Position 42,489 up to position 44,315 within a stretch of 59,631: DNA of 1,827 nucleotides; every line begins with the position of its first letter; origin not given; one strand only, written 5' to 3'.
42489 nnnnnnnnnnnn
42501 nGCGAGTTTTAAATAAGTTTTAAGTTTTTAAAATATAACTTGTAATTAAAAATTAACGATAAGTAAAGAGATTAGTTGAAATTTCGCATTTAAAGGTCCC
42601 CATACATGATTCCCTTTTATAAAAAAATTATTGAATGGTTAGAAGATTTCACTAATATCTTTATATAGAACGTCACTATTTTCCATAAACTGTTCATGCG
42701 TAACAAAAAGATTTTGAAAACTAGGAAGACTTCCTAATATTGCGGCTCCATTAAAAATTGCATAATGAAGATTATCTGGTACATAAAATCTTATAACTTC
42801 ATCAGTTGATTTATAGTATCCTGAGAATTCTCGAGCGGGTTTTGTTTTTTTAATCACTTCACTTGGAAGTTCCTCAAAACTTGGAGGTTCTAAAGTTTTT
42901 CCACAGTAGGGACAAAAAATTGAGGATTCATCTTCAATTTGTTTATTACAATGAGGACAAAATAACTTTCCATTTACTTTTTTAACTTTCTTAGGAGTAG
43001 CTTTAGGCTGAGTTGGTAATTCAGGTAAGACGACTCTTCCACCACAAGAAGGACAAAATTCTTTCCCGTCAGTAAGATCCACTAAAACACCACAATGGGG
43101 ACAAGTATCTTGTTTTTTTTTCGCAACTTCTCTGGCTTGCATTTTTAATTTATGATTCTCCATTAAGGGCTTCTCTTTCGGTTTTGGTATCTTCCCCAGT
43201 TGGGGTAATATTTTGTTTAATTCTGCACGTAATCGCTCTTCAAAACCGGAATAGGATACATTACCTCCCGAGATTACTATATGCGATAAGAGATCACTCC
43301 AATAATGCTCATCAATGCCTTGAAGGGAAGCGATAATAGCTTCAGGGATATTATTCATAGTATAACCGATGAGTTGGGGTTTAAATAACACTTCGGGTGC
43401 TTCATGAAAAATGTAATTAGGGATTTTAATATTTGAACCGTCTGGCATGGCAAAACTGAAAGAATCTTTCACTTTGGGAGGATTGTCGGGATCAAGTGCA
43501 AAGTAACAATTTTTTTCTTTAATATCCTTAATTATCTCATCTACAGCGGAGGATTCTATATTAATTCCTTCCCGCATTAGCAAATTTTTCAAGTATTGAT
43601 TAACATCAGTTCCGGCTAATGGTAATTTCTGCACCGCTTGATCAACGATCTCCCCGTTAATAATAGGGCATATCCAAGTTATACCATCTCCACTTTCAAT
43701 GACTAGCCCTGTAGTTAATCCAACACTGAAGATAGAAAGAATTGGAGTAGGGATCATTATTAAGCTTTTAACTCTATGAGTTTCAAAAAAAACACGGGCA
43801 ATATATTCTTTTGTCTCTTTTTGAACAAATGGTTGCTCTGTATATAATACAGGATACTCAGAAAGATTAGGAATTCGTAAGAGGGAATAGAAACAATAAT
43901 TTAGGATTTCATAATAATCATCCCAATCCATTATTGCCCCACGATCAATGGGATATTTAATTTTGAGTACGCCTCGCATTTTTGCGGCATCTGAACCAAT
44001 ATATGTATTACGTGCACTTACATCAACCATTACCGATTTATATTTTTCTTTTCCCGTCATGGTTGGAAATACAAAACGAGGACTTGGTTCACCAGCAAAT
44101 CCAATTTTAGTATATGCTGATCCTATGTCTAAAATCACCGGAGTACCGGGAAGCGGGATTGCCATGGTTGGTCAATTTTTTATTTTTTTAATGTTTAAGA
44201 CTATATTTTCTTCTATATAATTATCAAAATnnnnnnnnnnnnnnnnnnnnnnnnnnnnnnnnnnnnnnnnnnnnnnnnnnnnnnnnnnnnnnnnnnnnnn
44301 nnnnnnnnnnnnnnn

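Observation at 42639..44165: Actin-fold ATPase interrupted by a ~130-aa double zinc-ribbon module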

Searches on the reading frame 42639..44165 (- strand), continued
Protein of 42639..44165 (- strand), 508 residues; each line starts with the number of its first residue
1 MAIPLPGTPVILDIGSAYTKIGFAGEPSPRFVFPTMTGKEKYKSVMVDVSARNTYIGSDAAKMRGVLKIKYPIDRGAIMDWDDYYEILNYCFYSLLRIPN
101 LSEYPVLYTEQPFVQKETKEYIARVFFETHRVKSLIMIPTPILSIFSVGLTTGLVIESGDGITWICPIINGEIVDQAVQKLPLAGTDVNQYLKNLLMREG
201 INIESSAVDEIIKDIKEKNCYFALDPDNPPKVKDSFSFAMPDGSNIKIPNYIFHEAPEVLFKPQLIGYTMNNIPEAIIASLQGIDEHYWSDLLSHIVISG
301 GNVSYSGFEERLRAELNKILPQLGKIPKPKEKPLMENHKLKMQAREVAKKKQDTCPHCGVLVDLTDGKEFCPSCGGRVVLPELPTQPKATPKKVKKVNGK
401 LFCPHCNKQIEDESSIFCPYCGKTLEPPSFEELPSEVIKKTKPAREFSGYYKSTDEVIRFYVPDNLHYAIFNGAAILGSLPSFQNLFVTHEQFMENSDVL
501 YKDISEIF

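Call 42: fold_search(model_id=the predicted structure, library=pdb)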
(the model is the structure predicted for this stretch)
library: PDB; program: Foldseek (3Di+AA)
matches with E <= 10: 1021; with E <= 0.001: 787
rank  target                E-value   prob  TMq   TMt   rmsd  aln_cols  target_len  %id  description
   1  3eks                  1.7e-36  1.00  0.66  0.89   8.0       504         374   24  Crystal Structure of Monomeric Actin bound to Cytochalasin D (released 2008-10-07)
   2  5zza_A                5.9e-36  1.00  0.66  0.89   7.9       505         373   26  OdinProfilin/Rabbit Actin Complex (released 2018-10-10)
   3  9m64_j                6.2e-36  1.00  0.67  0.91   8.3       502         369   27  Structure of SPIN90 dimer-Arp2/3 complexes-nucleated actin filaments (Doublet Complex) (released 2025-09-10)
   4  4cbw_A                6.6e-36  1.00  0.65  0.90   7.9       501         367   25  Crystal structure of Plasmodium berghei actin I with D-loop from muscle actin (released 2014-04-30)
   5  8gt1_A                9.3e-36  1.00  0.66  0.91   8.0       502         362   25  Crystal structure of human cardiac alpha actin A108G mutant (ADP-Pi state) in complex with fragmin F1 domain (released 2023-03-08)
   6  8a2r_A                9.8e-36  1.00  0.66  0.91   7.8       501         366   26  Cryo-EM structure of F-actin in the Mg2+-ADP-BeF3- nucleotide state. (released 2022-08-10)
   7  8gsw_A                1.1e-35  1.00  0.66  0.91   8.4       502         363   25  Crystal structure of human cardiac alpha actin A108G mutant (AMPPNP state) in complex with fragmin F1 domain (released 2023-03-08)
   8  9cfv_C                1.2e-35  1.00  0.68  0.92   7.7       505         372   26  Cryo-EM structure of delta-NTR myosin-1c bound to F-actin (released 2025-02-12)
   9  6tu4_A                1.2e-35  1.00  0.67  0.91   7.5       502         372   25  Structure of Plasmodium Actin1 filament (released 2021-01-13)
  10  9nb9_D                1.2e-35  1.00  0.67  0.89   7.7       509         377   26  Viral protein DP71L in complex with phosphorylated eIF2alpha (NTD) and protein phosphatase 1A (D64A), stabilized by G- (released 2025-07-09)
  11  7whg_A                1.3e-35  1.00  0.65  0.87   8.6       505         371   26  Lokiarchaeota gelsolin (2DGel) bound to two molecules of rabbit actin (released 2022-09-21)
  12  7ahn_A                1.5e-35  1.00  0.66  0.91   7.6       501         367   26  Cryo-EM structure of F-actin stabilized by cis-optoJASP-8 (released 2021-01-27)
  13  5zzb_B                1.6e-35  1.00  0.66  0.91   7.8       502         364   25  LokiProfilin2/Rabbit Actin Complex (released 2018-10-10)
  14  8v2z_A                1.6e-35  1.00  0.67  0.90   8.3       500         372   26  Cryo-EM Structure of Smooth Muscle Gamma Actin (ACTG2) Mutant R257C (released 2024-05-01)
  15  2a41_A                1.7e-35  1.00  0.66  0.89   7.5       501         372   26  Ternary complex of the WH2 Domain of WIP with Actin-DNAse I (released 2005-11-01)
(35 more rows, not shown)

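Call 50: find_encoding_contigs(protein=P0315, flank=5000, max_places=1)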
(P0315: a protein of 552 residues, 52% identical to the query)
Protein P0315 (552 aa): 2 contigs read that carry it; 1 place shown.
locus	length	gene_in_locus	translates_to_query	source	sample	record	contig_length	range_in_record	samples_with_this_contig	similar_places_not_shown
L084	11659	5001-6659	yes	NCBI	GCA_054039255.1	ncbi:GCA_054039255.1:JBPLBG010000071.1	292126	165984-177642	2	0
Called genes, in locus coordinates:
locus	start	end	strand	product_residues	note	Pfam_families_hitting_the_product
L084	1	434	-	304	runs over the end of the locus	PF00198:2-oxoacid_dh (weak)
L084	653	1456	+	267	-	PF01145:Band_7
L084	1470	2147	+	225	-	PF00215:OMPdecase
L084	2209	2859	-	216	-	PF02517:Rce1-like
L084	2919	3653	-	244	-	PF02732:ERCC4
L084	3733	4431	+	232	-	-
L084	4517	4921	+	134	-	-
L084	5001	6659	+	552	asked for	PF00022:Actin, PF18912:DZR_2 (faint), PF12773:DZR, PF13240:Zn_Ribbon_1 (faint), PF24460:DUF7575 (faint), PF13248:Zn_ribbon_3 (weak)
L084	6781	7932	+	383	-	PF00432:Prenyltrans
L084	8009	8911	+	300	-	PF00763:THF_DHG_CYH, PF02882:THF_DHG_CYH_C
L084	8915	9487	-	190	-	-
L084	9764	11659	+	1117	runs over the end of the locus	-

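Call 51: find_encoding_contigs(protein=P0322, flank=5000, max_places=1)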
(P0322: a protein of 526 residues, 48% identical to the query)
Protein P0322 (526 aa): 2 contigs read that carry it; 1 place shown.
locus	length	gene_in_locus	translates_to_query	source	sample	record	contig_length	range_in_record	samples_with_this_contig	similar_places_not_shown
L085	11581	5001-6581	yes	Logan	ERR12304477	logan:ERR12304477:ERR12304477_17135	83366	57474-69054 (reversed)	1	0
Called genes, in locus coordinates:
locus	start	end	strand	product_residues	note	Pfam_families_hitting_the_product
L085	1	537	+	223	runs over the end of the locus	PF00215:OMPdecase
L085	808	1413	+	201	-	-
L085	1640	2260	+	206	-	PF13240:Zn_Ribbon_1 (weak)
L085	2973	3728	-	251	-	PF02732:ERCC4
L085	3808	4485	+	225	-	-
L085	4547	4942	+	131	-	PF00126:HTH_1 (faint)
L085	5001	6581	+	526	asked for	PF00022:Actin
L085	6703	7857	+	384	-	PF00432:Prenyltrans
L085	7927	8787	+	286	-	PF00763:THF_DHG_CYH, PF02882:THF_DHG_CYH_C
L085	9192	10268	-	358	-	PF00684:DnaJ_CXXCXGXG (faint)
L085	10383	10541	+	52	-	-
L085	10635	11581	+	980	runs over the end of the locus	PF00270:DEAD, PF04851:ResIII (faint), PF00271:Helicase_C, PF19131:DUF5814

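Call 52: find_encoding_contigs(protein=P0127, flank=5000, max_places=1)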
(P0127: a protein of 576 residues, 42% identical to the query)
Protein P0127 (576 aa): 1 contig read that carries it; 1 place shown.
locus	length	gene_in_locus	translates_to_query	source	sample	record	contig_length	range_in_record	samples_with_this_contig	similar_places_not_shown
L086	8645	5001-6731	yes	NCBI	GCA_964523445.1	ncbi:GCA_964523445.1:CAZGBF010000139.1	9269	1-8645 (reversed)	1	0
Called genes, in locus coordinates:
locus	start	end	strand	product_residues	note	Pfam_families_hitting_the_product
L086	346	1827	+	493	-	PF00374:NiFeSe_Hases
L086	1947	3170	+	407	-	PF01408:GFO_IDH_MocA, PF22725:GFO_IDH_MocA_C3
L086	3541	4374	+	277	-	-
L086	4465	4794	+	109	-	PF00126:HTH_1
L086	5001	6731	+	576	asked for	PF00022:Actin, PF17032:Zn_ribbon_15 (faint), PF10571:UPF0547 (faint), PF12773:DZR, PF13240:Zn_Ribbon_1 (weak), PF13248:Zn_ribbon_3 (weak), PF18912:DZR_2 (faint), PF24460:DUF7575 (weak)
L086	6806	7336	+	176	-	-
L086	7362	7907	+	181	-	PF00432:Prenyltrans (faint)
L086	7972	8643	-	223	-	?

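Call 53: find_encoding_contigs(protein=P0307, flank=5000, max_places=1)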
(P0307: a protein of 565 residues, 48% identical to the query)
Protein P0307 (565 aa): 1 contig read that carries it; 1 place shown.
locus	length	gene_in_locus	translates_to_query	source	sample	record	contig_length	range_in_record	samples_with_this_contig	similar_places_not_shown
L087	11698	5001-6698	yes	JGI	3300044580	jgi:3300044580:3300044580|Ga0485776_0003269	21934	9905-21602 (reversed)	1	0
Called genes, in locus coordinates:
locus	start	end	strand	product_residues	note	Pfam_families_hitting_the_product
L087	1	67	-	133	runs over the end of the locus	?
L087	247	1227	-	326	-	PF01073:3Beta_HSD, PF01370:Epimerase, PF02719:Polysacc_synt_2, PF04321:RmlD_sub_bind, PF05368:NmrA, PF13460:NAD_binding_10, PF16363:GDP_Man_Dehyd, PF07993:NAD_binding_4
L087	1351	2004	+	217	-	PF04967:HTH_10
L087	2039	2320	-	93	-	-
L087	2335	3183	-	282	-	PF02811:PHP (weak)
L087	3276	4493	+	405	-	PF01408:GFO_IDH_MocA, PF22725:GFO_IDH_MocA_C3 (weak)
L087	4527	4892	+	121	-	-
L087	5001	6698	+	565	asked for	PF00022:Actin, PF17032:Zn_ribbon_15 (faint), PF12773:DZR, PF13240:Zn_Ribbon_1 (weak), PF13248:Zn_ribbon_3 (faint), PF24460:DUF7575 (weak)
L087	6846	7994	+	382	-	PF00432:Prenyltrans (faint)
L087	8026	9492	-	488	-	-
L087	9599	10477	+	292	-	PF00763:THF_DHG_CYH, PF02882:THF_DHG_CYH_C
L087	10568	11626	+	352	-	PF02811:PHP (weak)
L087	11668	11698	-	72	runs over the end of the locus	-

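Call 58: search_protein_families(library=pfam, proteins=[P0297, P0321, P0289, P0127, P0315], max_evalue=10)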
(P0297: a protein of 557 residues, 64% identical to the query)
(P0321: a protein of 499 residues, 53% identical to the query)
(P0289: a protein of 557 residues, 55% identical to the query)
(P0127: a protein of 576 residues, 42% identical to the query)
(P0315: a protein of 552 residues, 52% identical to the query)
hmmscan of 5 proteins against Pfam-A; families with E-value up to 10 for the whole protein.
P0297 (557 aa): 15 families
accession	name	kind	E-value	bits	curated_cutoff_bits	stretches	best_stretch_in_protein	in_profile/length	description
PF00022.25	Actin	-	3.3e-67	227.3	27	2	15-324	3-352/410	Actin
PF12773.13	DZR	-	6.5e-08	33.1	27.3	1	373-431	1-45/45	Double zinc ribbon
PF06723.19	MreB_Mbl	-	2.5e-05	23.7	27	1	19-322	4-298/327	MreB/Mbl protein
PF18912.6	DZR_2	-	0.00037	20.7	27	2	370-394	7-31/56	Double zinc ribbon domain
PF24460.1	DUF7575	-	0.0007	19.3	28.5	1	371-395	4-28/28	Domain of unknown function (DUF7575)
PF17032.10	Zn_ribbon_15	-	0.0011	20.1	28.9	1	367-391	49-73/73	zinc-ribbon family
PF13248.11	Zn_ribbon_3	-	0.0013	18.5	27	1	372-392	4-24/26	zinc-ribbon domain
PF13240.11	Zn_Ribbon_1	-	0.0022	18.2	25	1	373-392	2-21/23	zinc-ribbon domain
PF24734.1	DUF7685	-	0.016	15.6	27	1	387-417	2-32/43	Domain of unknown function (DUF7685)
PF17989.7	ALP_N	-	0.026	15.2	26.3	1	21-60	2-40/148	Actin like proteins N terminal domain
PF07776.21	zf-AD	-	1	10.1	28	1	405-428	39-63/75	Zinc-finger associated domain (zf-AD)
PF00130.28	C1_1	-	2.5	8.4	26.5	1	368-397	9-41/53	Phorbol esters/diacylglycerol binding domain (C1 domain)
PF02150.21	Zn_ribbon_RPB9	-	2.9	8.3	25.2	0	386-393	3-10/36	RNA polymerases M/15 Kd subunit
PF06221.18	zf-C2HC5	-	6.5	7.3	25.8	0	372-394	19-44/54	Putative zinc finger motif, C2HC5-type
PF14447.12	Prok-RING_4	-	7.8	6.9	27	0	412-434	20-40/46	Prokaryotic RING finger family 4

P0321 (499 aa): 13 families
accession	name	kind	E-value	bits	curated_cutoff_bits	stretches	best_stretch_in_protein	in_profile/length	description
PF00022.25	Actin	-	6e-66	223.1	27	2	12-320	5-354/410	Actin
PF13240.11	Zn_Ribbon_1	-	0.00019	21.5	25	1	356-378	2-23/23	zinc-ribbon domain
PF13248.11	Zn_ribbon_3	-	0.00038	20.3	27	1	355-375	4-23/26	zinc-ribbon domain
PF12773.13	DZR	-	0.00083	19.9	27.3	1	353-375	24-45/45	Double zinc ribbon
PF23146.2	Zf_IFT144_1st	-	0.0031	17.8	27.5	1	367-379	3-15/25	IFT144, first zinc finger domain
PF17032.10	Zn_ribbon_15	-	0.014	16.6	28.9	1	346-375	45-73/73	zinc-ribbon family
PF24460.1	DUF7575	-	0.014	15.2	28.5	1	353-378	3-27/28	Domain of unknown function (DUF7575)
PF24271.1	HVO_2833_C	-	0.026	15.3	34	1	400-459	60-114/120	HVO_2833, C-terminal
PF10571.15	UPF0547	-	0.07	13.7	29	1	355-377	2-23/26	Uncharacterised protein family UPF0547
PF07191.17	Zn_ribbon_6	-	0.14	12.6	25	1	346-381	9-42/67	Double zinc ribbon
PF08271.17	Zn_Ribbon_TF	-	0.3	11.1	29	1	356-384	3-35/43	TFIIB zinc-binding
PF06677.18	Auto_anti-p27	-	0.55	10.8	24.1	1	353-375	15-40/40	Sjogren's syndrome/scleroderma autoantigen 1 (Autoantigen p27)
PF07754.17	HVO_2753_ZBP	-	1.4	9.2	33.2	0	350-365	13-28/46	Small zinc finger protein HVO_2753-like, Zn-binding pocket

P0289 (557 aa): 39 families (the best 25 are shown)
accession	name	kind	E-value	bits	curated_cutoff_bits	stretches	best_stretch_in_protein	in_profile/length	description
PF00022.25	Actin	-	6.5e-70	236.2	27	2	16-324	4-352/410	Actin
PF13240.11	Zn_Ribbon_1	-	1.6e-10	40.9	25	2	412-434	1-23/23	zinc-ribbon domain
PF24460.1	DUF7575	-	4.1e-09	36.1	28.5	2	369-393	3-26/28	Domain of unknown function (DUF7575)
PF12773.13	DZR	-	1.4e-08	35.2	27.3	1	372-431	1-45/45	Double zinc ribbon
PF13248.11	Zn_ribbon_3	-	3e-07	30.1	27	2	371-394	4-26/26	zinc-ribbon domain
PF08271.17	Zn_Ribbon_TF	-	1.4e-06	28.1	29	3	412-445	2-40/43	TFIIB zinc-binding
PF18912.6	DZR_2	-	2.1e-06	27.9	27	2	409-436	6-33/56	Double zinc ribbon domain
PF17032.10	Zn_ribbon_15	-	3.9e-06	28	28.9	2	367-394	35-62/73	zinc-ribbon family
PF14803.11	Zn_ribbon_Nudix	-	6.1e-05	23.3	25.6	2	426-446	2-22/34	Nudix N-terminal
PF21349.2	RUBY_RBDX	-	0.00019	21.3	26.5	2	372-395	3-27/30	Rubrerythrin, rubredoxin-like domain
PF08772.16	Zn_ribbon_NOB1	-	0.00029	21.3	24.9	2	369-393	8-32/72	Nin one binding (NOB1) Zn-ribbon like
PF03119.21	DNA_ligase_ZBD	-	0.0038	17.5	25.8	1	427-435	2-10/27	NAD-dependent DNA ligase C4 zinc finger domain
PF07191.17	Zn_ribbon_6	-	0.0055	17.1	25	2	365-395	12-40/67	Double zinc ribbon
PF14205.11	Cys_rich_KTR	-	0.0095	16.2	25.5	1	387-418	6-35/54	Cysteine-rich KTR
PF13453.11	Zn_ribbon_TFIIB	-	0.018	14.9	22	1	427-445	2-20/41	Transcription factor zinc-finger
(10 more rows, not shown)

P0127 (576 aa): 47 families (the best 25 are shown)
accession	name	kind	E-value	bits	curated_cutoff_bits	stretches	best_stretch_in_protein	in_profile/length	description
PF00022.25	Actin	-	3.7e-56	190.9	27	2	2-309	8-352/410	Actin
PF24460.1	DUF7575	-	1.2e-11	44.2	28.5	2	371-394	4-27/28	Domain of unknown function (DUF7575)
PF12773.13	DZR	-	1e-10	42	27.3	1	373-432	1-45/45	Double zinc ribbon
PF13240.11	Zn_Ribbon_1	-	1.3e-10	41.1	25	2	373-393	2-22/23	zinc-ribbon domain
PF13248.11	Zn_ribbon_3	-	3.5e-10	39.4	27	2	372-394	4-26/26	zinc-ribbon domain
PF10571.15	UPF0547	-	2.3e-08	34.5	29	2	372-391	2-21/26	Uncharacterised protein family UPF0547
PF17032.10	Zn_ribbon_15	-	8e-08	33.4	28.9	2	368-391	50-73/73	zinc-ribbon family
PF18912.6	DZR_2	-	7.8e-06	26.1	27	2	410-437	6-33/56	Double zinc ribbon domain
PF08772.16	Zn_ribbon_NOB1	-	0.00011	22.6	24.9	2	407-447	4-44/72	Nin one binding (NOB1) Zn-ribbon like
PF19335.5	HMBD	-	0.0006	20.2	23.6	2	405-422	9-26/28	Heavy metal binding domain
PF03884.20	YacG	-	0.00088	19.4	25.5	2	413-433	2-24/52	DNA gyrase inhibitor YacG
PF06723.19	MreB_Mbl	-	0.0014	18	27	1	62-309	61-300/327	MreB/Mbl protein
PF08271.17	Zn_Ribbon_TF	-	0.0033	17.4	29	2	413-444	2-38/43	TFIIB zinc-binding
PF24463.1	DUF7577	-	0.0081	16.2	28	1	373-393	5-25/27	Domain of unknown function (DUF7577)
PF25207.1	DUF7837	-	0.012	16.1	27.8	0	372-383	7-18/47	Domain of unknown function (DUF7837)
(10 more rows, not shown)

P0315 (552 aa): 31 families (the best 25 are shown)
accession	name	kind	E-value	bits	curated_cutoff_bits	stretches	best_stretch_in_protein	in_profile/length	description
PF00022.25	Actin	-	2e-72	244.5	27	2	21-336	6-362/410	Actin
PF12773.13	DZR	-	1e-09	38.8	27.3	2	372-434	1-45/45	Double zinc ribbon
PF13248.11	Zn_ribbon_3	-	4.7e-09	35.8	27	2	414-437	3-26/26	zinc-ribbon domain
PF24460.1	DUF7575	-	9.6e-09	34.9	28.5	2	414-438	4-28/28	Domain of unknown function (DUF7575)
PF18912.6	DZR_2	-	7.6e-08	32.5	27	2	412-440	6-34/56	Double zinc ribbon domain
PF13240.11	Zn_Ribbon_1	-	5.8e-07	29.5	25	2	415-437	1-23/23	zinc-ribbon domain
PF17032.10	Zn_ribbon_15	-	9.2e-05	23.6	28.9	2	369-391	52-73/73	zinc-ribbon family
PF06723.19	MreB_Mbl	-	0.00011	21.6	27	1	71-327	46-300/327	MreB/Mbl protein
PF07191.17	Zn_ribbon_6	-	0.00014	22.2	25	2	410-438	13-40/67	Double zinc ribbon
PF19335.5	HMBD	-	0.0035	17.7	23.6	2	382-395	13-26/28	Heavy metal binding domain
PF08772.16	Zn_ribbon_NOB1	-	0.0058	17.2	24.9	2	371-392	10-31/72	Nin one binding (NOB1) Zn-ribbon like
PF23455.1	DUF7129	-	0.0074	16.4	30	1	372-397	14-40/45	Domain of unknown function (DUF7129)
PF06221.18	zf-C2HC5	-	0.014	15.9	25.8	1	371-394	19-44/54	Putative zinc finger motif, C2HC5-type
PF10005.14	Zn_ribbon_DZR_6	-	0.016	16.3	23.4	1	371-394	3-25/93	zinc-ribbon domain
PF03884.20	YacG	-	0.037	14.2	25.5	1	371-391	2-23/52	DNA gyrase inhibitor YacG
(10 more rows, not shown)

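Call 69: search_solved_structures(query=P0239, max_evalue=1e-50)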
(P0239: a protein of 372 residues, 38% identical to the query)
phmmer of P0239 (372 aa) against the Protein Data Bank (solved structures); distinct sequences matched with E-value up to 1e-50: 127 (the best 60 are shown).
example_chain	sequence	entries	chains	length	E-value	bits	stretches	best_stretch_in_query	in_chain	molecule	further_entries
7ju4_u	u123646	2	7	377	1.5e-93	316.9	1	7-364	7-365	Actin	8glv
9wc4_A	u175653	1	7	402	3.7e-93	315.6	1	5-364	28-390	HC1 actin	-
6iug_A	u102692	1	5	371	1.6e-92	313.5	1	9-364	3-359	pollen F-actin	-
4efh_A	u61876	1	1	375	1.7e-92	313.4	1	9-364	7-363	Actin-1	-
1yag_A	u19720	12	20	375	2.1e-92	313.1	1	7-364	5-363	PROTEIN (ACTIN) | Actin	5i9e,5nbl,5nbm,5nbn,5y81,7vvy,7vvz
8thx_A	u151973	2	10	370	2.7e-92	312.8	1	10-364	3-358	Actin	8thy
7yfn_A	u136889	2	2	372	3.7e-92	312.3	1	9-364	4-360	Actin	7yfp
8ti3_A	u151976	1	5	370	5.1e-92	311.8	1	10-364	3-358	Actin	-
3b63_C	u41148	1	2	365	5.1e-92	311.8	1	10-364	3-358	Actin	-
12bw_A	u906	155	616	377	5.7e-92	311.7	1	6-364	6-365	Actin, alpha skeletal muscle | ALPHA ACTIN | a-actin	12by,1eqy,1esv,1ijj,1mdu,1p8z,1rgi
6bno_A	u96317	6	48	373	5.7e-92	311.7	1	6-364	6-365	Actin, alpha skeletal muscle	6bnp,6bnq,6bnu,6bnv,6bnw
1atn_A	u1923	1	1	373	6.4e-92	311.5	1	7-364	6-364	ACTIN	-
3g37_O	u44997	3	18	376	6.5e-92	311.5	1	7-364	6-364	Actin, alpha skeletal muscle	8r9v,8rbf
4b1u_B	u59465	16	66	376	6.5e-92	311.5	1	7-364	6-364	ACTIN, ALPHA SKELETAL MUSCLE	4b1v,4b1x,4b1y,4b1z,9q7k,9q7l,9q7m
7u8k_A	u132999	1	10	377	6.5e-92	311.5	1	7-364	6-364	Actin, alpha skeletal muscle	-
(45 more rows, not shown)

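Call 70: list_cluster_members(proteins=[P0239, P0243, P0174])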
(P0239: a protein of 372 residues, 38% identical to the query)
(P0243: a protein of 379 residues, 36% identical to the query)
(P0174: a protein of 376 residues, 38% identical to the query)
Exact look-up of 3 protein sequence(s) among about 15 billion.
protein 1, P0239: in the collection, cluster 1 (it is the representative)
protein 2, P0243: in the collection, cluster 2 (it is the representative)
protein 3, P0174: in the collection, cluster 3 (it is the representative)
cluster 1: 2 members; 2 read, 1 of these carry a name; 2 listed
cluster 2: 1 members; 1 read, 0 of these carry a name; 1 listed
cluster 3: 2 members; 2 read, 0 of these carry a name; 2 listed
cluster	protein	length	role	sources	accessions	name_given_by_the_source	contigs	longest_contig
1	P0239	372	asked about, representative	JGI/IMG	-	-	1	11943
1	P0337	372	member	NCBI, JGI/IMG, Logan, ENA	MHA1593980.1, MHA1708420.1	MAG: actin, cytoplasmic 2 [Candidatus Baldrarchaeia archaeon]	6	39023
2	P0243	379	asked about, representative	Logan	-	-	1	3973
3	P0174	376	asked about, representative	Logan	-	-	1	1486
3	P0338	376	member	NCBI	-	-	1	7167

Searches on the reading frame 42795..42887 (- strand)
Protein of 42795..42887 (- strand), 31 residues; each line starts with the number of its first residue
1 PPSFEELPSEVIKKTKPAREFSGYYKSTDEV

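Call 58: search_protein_families(library=pfam, proteins=[window:42795-42887:-], max_evalue=10)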
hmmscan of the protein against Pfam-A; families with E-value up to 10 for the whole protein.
seq(31 aa): 1 family
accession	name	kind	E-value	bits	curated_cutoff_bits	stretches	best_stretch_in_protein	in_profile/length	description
PF11900.14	DUF3420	-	0.13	12.8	24.9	1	6-23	10-27/47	Domain of unknown function (DUF3420)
